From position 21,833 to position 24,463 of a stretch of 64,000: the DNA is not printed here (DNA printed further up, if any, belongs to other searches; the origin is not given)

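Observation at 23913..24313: HdrA carries a C-terminal MvhD-like domain that has lost its [2Fe-2S] cysteine ligands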

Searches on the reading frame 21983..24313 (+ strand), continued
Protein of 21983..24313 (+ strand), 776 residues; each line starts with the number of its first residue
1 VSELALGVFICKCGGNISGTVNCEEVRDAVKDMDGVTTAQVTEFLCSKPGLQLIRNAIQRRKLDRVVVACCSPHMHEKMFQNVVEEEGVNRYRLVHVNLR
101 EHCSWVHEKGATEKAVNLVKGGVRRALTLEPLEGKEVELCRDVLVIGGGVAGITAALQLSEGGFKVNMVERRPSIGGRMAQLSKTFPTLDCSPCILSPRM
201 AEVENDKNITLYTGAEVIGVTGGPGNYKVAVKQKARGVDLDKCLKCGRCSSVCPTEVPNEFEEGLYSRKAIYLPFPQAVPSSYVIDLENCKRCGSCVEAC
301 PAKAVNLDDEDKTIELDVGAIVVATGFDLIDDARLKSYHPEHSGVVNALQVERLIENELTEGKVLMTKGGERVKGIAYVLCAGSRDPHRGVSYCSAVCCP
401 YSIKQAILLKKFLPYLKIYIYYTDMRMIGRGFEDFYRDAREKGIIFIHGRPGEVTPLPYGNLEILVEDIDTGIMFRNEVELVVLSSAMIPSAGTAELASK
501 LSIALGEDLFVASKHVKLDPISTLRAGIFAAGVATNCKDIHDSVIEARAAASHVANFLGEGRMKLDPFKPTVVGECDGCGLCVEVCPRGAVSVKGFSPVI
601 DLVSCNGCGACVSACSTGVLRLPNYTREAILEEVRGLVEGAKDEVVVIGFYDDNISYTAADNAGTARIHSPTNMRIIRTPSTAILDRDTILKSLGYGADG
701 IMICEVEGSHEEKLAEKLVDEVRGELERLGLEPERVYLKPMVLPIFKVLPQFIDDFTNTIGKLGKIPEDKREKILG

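Call 25: find_encoding_contigs(protein=P0009, flank=10000, max_places=2)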
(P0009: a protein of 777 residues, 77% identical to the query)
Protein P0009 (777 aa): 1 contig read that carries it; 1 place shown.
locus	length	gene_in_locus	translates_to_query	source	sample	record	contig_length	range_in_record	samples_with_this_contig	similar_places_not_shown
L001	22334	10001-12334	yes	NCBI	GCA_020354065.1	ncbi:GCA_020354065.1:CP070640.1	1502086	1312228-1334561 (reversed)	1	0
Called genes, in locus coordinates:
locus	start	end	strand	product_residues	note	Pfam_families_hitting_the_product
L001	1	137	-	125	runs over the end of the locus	-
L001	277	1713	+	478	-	PF04015:DUF362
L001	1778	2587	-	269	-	-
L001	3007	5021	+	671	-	PF00270:DEAD, PF04851:ResIII (faint), PF00271:Helicase_C, PF08494:DEAD_assoc (faint), PF19306:WHD_Lhr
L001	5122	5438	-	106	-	PF08666:SAF (weak)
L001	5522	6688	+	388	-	PF00266:Aminotran_5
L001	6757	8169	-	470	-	PF00072:Response_reg, PF00989:PAS, PF08448:PAS_4, PF13188:PAS_8 (weak), PF13426:PAS_9 (weak), PF01590:GAF, PF13185:GAF_2, PF13492:GAF_3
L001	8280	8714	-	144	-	PF01951:Archease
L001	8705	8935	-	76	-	PF00958:GMP_synt_C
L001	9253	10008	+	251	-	PF02754:CCG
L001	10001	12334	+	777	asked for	PF00890:FAD_binding_2 (weak), PF07992:Pyr_redox_2, PF12831:FAD_oxidored, PF13450:NAD_binding_8, PF12838:Fer4_7, PF13187:Fer4_9, PF00037:Fer4, PF02662:FlpD, +14 more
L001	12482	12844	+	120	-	-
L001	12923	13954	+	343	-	PF01113:DapB_N (weak), PF19328:DAP_DH_C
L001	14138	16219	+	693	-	PF01751:Toprim, PF01131:Topoisom_bac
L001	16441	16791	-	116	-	-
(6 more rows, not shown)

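Call 26: find_encoding_contigs(protein=P0098, flank=8000, max_places=2)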
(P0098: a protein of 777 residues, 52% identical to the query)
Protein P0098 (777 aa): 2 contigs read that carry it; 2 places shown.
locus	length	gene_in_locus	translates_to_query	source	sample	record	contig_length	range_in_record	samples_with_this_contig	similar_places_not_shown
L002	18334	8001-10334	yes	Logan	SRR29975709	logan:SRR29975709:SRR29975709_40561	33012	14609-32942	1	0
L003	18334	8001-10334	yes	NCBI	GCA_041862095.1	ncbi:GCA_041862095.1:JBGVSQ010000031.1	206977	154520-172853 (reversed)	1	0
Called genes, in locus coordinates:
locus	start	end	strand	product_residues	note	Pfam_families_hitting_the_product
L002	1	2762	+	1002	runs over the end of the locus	PF00037:Fer4, PF00037:Fer4, PF07992:Pyr_redox_2, PF00890:FAD_binding_2, PF07992:Pyr_redox_2, PF12831:FAD_oxidored, PF13450:NAD_binding_8, PF14697:Fer4_21, +18 more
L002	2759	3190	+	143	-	PF02662:FlpD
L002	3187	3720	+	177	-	PF12838:Fer4_7 (faint), PF13183:Fer4_8, PF13187:Fer4_9, PF13534:Fer4_17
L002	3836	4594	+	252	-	PF02754:CCG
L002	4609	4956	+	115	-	-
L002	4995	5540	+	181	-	PF13237:Fer4_10 (faint), PF13183:Fer4_8, PF13187:Fer4_9, PF13534:Fer4_17 (weak)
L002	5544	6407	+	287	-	PF02754:CCG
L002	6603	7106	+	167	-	PF13183:Fer4_8, PF13237:Fer4_10 (weak), PF12838:Fer4_7 (weak), PF13187:Fer4_9, PF13484:Fer4_16 (faint), PF13534:Fer4_17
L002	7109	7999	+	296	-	PF02754:CCG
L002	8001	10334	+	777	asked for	PF00890:FAD_binding_2, PF01266:DAO, PF07992:Pyr_redox_2, PF12831:FAD_oxidored, PF13450:NAD_binding_8, PF12838:Fer4_7, PF25160:LdpA_Fe-S-bd, PF02662:FlpD, +10 more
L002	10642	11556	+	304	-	PF02737:3HCDH_N, PF00725:3HCDH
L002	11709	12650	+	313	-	PF02737:3HCDH_N, PF00725:3HCDH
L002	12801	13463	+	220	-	-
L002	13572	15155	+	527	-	PF13600:DUF4140, PF13598:DUF4139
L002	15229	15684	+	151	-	PF00583:Acetyltransf_1, PF13673:Acetyltransf_10, PF13508:Acetyltransf_7, PF08445:FR47 (weak)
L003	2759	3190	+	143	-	PF02662:FlpD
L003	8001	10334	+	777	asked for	PF00890:FAD_binding_2, PF01266:DAO, PF07992:Pyr_redox_2, PF12831:FAD_oxidored, PF13450:NAD_binding_8, PF12838:Fer4_7, PF25160:LdpA_Fe-S-bd, PF02662:FlpD, +10 more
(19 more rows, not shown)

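Call 27: find_encoding_contigs(protein=P0073, flank=8000, max_places=2)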
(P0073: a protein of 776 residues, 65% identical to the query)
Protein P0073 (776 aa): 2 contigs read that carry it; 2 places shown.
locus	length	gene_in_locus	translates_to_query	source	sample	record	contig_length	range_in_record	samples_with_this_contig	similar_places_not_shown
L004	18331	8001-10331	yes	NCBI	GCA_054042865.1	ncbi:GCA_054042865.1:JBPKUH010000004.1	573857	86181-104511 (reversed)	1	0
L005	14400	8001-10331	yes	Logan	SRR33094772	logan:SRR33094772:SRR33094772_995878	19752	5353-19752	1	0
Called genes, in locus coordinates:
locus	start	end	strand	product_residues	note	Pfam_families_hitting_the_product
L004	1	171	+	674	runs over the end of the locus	PF04879:Molybdop_Fe4S4, PF00384:Molybdopterin, PF01568:Molydop_binding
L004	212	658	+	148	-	PF01934:HepT-like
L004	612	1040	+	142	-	PF18765:Polbeta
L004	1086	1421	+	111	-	-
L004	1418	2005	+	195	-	PF00352:TBP, PF11858:DUF3378 (faint), PF00352:TBP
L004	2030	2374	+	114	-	-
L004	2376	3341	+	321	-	-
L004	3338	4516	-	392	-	PF07992:Pyr_redox_2, PF00070:Pyr_redox (weak)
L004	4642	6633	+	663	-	PF02665:Nitrate_red_gam (weak), PF12838:Fer4_7 (faint), PF13183:Fer4_8 (weak), PF13237:Fer4_10, PF13746:Fer4_18 (faint), PF13187:Fer4_9, PF02754:CCG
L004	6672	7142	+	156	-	PF13183:Fer4_8, PF13237:Fer4_10 (weak), PF12838:Fer4_7 (weak), PF13187:Fer4_9 (weak), PF13534:Fer4_17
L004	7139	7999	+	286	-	PF02754:CCG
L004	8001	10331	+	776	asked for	PF00890:FAD_binding_2 (weak), PF01134:GIDA (weak), PF01266:DAO (weak), PF07992:Pyr_redox_2 (weak), PF12831:FAD_oxidored, PF13450:NAD_binding_8 (weak), PF13187:Fer4_9, PF02662:FlpD, +14 more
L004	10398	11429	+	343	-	PF01113:DapB_N, PF19328:DAP_DH_C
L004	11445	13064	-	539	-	PF07969:Amidohydro_3, PF01979:Amidohydro_1 (weak)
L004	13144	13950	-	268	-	PF02558:ApbA (weak), PF03446:NAD_binding_2 (weak), PF03807:F420_oxidored, PF14748:P5CR_dimer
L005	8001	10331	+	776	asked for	PF00890:FAD_binding_2 (weak), PF01134:GIDA (weak), PF01266:DAO (weak), PF07992:Pyr_redox_2 (weak), PF12831:FAD_oxidored, PF13450:NAD_binding_8 (weak), PF13187:Fer4_9, PF02662:FlpD, +14 more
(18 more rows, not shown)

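Call 28: find_encoding_contigs(protein=P0120, flank=8000, max_places=2)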
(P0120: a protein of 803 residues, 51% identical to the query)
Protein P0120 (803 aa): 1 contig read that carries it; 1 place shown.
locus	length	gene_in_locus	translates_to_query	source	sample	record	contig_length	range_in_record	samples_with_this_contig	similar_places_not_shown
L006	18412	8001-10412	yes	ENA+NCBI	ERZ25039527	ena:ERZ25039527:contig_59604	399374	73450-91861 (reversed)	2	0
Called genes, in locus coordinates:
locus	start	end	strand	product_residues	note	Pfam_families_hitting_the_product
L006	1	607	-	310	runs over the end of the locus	PF00482:T2SSF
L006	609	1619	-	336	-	PF00482:T2SSF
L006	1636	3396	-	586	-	PF00437:T2SSE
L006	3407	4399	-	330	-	-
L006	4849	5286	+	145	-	-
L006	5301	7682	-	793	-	PF00633:HHH (faint), PF12826:HHH_2 (weak), PF14520:HHH_5, PF05625:PAXNEB (faint), PF06745:ATPase, PF24336:DUF7504, PF23365:DUF7090 (weak)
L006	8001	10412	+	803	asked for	PF07992:Pyr_redox_2, PF01266:DAO, PF12831:FAD_oxidored, PF13450:NAD_binding_8, PF13187:Fer4_9, PF12838:Fer4_7, PF13187:Fer4_9, PF02662:FlpD, +16 more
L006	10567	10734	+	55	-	-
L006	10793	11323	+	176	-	PF04407:DUF531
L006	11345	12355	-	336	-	PF00586:AIRS, PF02769:AIRS_C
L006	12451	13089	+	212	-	PF01728:FtsJ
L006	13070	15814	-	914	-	PF00270:DEAD, PF04851:ResIII, PF13481:AAA_25 (faint), PF00271:Helicase_C, PF19306:WHD_Lhr, PF08494:DEAD_assoc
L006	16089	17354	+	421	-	PF03415:Peptidase_C11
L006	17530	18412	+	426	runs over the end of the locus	PF03952:Enolase_N, PF00113:Enolase_C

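Call 38: find_encoding_contigs(protein=P0091, flank=8000, max_places=1)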
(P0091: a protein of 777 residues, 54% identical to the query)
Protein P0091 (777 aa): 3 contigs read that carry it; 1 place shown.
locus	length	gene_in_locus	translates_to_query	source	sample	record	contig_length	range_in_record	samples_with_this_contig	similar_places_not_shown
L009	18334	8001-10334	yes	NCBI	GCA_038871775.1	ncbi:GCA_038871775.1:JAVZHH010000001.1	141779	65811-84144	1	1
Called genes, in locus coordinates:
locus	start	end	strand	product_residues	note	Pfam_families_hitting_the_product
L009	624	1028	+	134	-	PF13610:DDE_Tnp_IS240 (weak)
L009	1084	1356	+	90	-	-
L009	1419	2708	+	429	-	-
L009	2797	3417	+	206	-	-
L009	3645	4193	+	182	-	-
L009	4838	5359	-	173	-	PF03657:UPF0113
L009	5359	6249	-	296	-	PF17125:Methyltr_RsmF_N, PF01728:FtsJ (weak), PF01189:Methyltr_RsmB-F, PF13847:Methyltransf_31 (weak), PF10354:BMT5-like (weak)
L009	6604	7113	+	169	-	PF13183:Fer4_8, PF12838:Fer4_7 (weak), PF13187:Fer4_9, PF13237:Fer4_10 (faint), PF13534:Fer4_17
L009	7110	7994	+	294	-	PF02754:CCG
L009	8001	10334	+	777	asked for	PF00890:FAD_binding_2 (weak), PF01134:GIDA (weak), PF01266:DAO (weak), PF12831:FAD_oxidored, PF13450:NAD_binding_8, PF12838:Fer4_7, PF13237:Fer4_10, PF02662:FlpD, +12 more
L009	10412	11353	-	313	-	PF01210:NAD_Gly3P_dh_N (weak), PF02737:3HCDH_N, PF00725:3HCDH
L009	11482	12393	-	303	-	PF02737:3HCDH_N, PF03446:NAD_binding_2 (weak), PF00725:3HCDH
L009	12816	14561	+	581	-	PF00118:Cpn60_TCP1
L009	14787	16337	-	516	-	PF02771:Acyl-CoA_dh_N, PF02770:Acyl-CoA_dh_M, PF00441:Acyl-CoA_dh_1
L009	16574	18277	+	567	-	PF02776:TPP_enzyme_N, PF00205:TPP_enzyme_M, PF02775:TPP_enzyme_C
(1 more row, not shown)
